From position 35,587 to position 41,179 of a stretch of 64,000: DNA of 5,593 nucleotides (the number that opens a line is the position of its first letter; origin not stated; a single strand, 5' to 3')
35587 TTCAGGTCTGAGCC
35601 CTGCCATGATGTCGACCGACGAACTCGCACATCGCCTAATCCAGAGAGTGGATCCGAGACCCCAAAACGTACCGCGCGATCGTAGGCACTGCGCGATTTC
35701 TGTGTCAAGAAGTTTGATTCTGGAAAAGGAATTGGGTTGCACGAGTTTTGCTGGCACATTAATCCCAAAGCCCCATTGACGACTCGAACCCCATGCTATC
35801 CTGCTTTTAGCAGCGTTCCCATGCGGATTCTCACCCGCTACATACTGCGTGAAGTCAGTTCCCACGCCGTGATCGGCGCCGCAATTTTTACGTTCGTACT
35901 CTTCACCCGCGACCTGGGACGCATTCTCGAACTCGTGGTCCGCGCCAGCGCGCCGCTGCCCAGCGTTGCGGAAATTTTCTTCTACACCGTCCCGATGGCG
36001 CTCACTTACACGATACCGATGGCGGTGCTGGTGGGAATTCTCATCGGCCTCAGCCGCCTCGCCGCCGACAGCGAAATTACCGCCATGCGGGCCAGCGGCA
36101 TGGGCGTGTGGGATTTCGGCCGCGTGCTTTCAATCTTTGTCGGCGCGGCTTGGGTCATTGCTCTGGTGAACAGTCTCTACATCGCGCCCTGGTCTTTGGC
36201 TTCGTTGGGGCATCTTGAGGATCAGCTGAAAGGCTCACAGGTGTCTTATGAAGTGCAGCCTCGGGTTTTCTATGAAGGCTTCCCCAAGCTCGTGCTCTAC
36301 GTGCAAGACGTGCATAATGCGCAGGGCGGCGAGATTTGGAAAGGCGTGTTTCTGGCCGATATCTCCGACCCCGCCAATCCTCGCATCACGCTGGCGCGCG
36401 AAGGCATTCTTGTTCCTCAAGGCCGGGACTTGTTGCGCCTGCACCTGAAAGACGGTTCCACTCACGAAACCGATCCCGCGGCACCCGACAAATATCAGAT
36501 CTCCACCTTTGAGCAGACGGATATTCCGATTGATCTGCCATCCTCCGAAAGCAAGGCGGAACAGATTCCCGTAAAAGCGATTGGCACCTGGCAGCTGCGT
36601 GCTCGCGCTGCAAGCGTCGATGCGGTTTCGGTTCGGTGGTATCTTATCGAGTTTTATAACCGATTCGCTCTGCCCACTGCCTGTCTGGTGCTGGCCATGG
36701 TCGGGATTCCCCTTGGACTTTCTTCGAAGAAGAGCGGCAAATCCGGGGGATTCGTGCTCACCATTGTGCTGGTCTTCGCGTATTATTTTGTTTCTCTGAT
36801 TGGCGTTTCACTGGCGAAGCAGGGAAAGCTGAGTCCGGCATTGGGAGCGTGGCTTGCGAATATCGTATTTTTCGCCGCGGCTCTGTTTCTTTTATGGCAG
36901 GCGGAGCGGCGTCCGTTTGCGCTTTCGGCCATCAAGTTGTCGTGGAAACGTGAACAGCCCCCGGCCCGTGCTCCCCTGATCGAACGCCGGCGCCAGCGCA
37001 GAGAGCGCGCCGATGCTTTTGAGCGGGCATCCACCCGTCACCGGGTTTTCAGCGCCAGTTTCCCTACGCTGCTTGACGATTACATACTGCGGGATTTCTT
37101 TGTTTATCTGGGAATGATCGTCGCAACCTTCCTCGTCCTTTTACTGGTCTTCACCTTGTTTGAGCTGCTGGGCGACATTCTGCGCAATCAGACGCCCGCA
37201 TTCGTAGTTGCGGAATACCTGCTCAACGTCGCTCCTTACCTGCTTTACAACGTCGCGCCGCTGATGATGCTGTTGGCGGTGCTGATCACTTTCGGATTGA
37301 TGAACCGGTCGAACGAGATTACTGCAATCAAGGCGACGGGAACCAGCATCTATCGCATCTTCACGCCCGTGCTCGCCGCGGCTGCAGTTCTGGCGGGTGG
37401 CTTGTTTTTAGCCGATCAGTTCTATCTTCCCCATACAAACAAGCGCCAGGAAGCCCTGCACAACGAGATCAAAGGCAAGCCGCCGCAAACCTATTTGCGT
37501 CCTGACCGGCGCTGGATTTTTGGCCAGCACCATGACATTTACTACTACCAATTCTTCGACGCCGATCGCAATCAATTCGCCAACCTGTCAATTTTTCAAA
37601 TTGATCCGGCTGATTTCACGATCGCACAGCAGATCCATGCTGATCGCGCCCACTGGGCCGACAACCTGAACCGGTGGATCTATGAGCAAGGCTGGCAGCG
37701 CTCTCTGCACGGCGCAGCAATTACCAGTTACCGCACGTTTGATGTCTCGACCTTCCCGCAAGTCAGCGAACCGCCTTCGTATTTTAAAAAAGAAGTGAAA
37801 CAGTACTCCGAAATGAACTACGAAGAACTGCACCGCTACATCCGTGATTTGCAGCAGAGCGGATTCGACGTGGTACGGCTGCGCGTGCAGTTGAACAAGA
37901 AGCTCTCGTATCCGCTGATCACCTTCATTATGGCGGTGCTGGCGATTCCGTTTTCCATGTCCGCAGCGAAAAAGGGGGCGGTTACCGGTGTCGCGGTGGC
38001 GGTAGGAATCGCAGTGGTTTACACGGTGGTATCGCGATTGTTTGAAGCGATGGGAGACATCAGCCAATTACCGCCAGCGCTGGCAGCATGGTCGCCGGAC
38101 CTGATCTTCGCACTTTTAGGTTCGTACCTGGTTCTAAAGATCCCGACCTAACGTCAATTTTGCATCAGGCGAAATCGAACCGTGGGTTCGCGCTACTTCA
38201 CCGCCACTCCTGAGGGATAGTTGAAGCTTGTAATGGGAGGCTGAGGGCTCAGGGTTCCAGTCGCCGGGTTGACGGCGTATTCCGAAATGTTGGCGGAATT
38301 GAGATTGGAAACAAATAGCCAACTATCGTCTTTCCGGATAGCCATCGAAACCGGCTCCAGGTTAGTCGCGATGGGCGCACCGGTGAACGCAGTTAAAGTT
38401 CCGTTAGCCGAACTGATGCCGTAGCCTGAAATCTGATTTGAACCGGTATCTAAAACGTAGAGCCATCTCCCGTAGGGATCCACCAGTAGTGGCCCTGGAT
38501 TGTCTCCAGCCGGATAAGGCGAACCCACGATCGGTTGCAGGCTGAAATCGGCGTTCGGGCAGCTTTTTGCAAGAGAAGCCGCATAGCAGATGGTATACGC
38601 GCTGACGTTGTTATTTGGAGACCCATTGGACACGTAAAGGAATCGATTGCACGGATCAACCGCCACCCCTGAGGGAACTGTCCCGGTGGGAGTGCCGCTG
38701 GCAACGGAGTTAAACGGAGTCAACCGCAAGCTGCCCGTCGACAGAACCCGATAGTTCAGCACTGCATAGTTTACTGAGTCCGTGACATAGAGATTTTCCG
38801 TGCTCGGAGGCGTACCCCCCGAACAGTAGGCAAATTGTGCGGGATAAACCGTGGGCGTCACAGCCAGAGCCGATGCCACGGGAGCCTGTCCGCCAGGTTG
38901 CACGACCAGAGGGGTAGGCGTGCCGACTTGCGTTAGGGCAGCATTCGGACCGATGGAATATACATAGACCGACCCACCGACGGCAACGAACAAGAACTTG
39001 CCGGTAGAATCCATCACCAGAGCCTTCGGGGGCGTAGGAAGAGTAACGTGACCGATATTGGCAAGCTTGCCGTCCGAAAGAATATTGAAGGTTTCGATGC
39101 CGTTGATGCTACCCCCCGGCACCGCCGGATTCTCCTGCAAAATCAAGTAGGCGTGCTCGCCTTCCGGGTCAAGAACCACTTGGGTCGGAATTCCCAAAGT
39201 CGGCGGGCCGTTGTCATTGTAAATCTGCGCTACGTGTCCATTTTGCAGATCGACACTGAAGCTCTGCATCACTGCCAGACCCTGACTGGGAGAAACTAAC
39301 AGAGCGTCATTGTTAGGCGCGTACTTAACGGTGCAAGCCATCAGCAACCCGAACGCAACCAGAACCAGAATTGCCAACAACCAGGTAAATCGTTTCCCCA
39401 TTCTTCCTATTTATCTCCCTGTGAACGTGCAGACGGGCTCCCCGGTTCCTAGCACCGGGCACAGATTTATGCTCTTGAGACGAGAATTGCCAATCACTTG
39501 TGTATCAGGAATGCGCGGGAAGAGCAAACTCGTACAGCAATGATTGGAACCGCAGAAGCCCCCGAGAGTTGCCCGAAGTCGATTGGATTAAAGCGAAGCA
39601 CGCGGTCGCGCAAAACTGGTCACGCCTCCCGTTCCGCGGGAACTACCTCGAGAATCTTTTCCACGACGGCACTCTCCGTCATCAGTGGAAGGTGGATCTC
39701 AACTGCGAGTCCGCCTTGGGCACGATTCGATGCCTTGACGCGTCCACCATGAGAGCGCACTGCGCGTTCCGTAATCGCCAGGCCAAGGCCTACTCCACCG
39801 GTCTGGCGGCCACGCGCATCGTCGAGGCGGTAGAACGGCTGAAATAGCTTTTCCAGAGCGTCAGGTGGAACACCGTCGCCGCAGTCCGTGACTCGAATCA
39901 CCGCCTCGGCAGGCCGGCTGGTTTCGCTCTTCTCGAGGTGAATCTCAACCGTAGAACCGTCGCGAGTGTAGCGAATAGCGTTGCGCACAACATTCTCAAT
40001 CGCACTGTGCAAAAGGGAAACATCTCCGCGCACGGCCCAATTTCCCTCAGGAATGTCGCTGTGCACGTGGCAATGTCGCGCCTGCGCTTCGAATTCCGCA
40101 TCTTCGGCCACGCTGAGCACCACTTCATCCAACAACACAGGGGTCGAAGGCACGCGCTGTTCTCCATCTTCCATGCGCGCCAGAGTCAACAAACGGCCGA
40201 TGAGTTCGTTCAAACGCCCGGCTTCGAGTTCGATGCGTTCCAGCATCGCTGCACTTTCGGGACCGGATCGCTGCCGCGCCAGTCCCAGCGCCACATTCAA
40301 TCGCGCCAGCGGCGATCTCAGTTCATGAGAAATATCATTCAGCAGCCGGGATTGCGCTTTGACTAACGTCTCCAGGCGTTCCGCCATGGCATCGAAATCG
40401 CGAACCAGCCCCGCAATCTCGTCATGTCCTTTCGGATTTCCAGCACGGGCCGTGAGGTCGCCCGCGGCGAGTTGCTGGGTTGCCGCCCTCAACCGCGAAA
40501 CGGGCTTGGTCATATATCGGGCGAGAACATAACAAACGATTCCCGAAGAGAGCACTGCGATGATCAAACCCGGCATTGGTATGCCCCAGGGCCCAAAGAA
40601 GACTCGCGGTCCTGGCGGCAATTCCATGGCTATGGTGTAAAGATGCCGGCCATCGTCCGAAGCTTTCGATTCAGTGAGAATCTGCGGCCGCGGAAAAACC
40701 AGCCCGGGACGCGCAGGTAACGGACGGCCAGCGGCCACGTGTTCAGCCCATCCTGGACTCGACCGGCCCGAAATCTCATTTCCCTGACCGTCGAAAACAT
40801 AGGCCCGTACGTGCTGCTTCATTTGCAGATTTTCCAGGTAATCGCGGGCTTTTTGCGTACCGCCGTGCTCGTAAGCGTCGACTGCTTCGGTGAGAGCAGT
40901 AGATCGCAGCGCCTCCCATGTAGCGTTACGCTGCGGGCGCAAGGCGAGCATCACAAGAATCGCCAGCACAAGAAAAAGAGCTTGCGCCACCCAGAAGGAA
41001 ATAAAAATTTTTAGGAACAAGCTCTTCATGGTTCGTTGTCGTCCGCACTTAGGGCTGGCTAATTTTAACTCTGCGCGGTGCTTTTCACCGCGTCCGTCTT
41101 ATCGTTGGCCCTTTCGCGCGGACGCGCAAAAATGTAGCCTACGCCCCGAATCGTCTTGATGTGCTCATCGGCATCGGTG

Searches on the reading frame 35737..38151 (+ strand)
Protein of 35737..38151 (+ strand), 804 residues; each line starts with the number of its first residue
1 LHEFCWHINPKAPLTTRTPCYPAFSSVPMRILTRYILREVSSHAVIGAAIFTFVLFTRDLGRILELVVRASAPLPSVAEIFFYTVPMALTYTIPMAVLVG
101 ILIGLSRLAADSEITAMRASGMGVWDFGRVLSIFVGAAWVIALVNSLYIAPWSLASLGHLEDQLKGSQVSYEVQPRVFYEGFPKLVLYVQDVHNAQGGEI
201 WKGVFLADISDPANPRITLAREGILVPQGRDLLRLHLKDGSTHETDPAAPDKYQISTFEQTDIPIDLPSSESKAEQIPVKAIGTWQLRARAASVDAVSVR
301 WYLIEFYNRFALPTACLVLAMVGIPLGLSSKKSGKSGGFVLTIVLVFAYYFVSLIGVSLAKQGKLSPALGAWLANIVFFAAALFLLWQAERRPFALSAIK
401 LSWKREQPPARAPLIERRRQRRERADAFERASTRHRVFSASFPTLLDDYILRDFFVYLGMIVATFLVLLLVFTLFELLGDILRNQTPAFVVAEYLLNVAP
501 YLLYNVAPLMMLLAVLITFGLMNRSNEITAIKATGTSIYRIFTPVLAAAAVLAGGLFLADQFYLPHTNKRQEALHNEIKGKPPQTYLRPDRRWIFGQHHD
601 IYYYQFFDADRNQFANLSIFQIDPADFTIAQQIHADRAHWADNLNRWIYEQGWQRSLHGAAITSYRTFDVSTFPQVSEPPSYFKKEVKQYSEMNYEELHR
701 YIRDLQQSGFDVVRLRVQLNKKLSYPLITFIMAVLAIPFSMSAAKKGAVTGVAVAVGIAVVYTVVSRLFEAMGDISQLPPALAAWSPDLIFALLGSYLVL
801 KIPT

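Call 19: search_protein_families(library=pfam, proteins=[window:35737-38151:+], max_evalue=0.001)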
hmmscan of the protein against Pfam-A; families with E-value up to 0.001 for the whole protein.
window:35737-38151:+ (804 aa): 1 family
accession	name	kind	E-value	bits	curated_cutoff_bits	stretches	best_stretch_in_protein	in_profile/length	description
PF03739.19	LptF_LptG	-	1.8e-172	573.7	27.9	2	34-387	1-352/353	Lipopolysaccharide export system permease LptF/LptG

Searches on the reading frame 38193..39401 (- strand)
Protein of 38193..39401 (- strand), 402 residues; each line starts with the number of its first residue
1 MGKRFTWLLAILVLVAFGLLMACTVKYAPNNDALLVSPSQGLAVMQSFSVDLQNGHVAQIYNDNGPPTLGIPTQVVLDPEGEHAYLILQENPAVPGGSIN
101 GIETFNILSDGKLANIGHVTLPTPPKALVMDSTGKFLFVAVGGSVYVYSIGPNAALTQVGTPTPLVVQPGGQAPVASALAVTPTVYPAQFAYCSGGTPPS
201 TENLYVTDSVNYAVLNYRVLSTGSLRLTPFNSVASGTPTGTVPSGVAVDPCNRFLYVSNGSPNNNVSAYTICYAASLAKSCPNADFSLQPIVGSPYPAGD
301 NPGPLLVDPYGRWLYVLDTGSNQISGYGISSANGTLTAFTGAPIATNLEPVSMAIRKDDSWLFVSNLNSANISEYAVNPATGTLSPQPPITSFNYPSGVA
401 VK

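Call 19: search_protein_families(library=pfam, proteins=[window:38193-39401:-], max_evalue=0.001)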
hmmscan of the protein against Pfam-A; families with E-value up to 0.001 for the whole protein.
window:38193-39401:- (402 aa): 2 families
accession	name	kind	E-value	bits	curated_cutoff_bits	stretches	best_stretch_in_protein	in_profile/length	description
PF10282.15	Lactonase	-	1.6e-20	74.1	21.7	1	301-388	245-331/344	Lactonase, 7-bladed beta-propeller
PF01436.27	NHL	-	6e-06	26.5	20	0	243-267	4-26/28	NHL repeat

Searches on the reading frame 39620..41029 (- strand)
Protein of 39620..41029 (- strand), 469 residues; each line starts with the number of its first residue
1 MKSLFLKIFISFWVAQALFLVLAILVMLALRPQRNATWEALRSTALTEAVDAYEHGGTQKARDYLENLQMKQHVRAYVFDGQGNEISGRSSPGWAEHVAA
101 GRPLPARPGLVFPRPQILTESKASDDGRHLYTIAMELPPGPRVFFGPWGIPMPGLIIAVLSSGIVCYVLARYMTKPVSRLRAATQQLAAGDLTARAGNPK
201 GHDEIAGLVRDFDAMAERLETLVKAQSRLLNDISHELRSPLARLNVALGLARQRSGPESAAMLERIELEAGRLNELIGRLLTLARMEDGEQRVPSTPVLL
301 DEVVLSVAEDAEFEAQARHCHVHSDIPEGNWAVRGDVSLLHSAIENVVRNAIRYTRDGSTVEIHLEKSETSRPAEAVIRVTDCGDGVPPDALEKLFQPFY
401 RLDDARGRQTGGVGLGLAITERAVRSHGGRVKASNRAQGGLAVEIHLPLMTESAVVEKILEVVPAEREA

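Call 19: search_protein_families(library=pfam, proteins=[window:39620-41029:-], max_evalue=0.001)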
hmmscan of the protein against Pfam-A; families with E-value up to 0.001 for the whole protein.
window:39620-41029:- (469 aa): 3 families
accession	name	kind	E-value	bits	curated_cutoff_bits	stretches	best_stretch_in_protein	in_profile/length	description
PF02518.31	HATPase_c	-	8.6e-26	91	26.4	1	335-449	1-109/111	Histidine kinase-, DNA gyrase B-, and HSP90-like ATPase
PF00672.30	HAMP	-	2.1e-14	54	25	1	168-220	1-52/53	HAMP domain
PF00512.31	HisKA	-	1.7e-12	47.6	26.9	1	225-289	1-66/66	His Kinase A (phospho-acceptor) domain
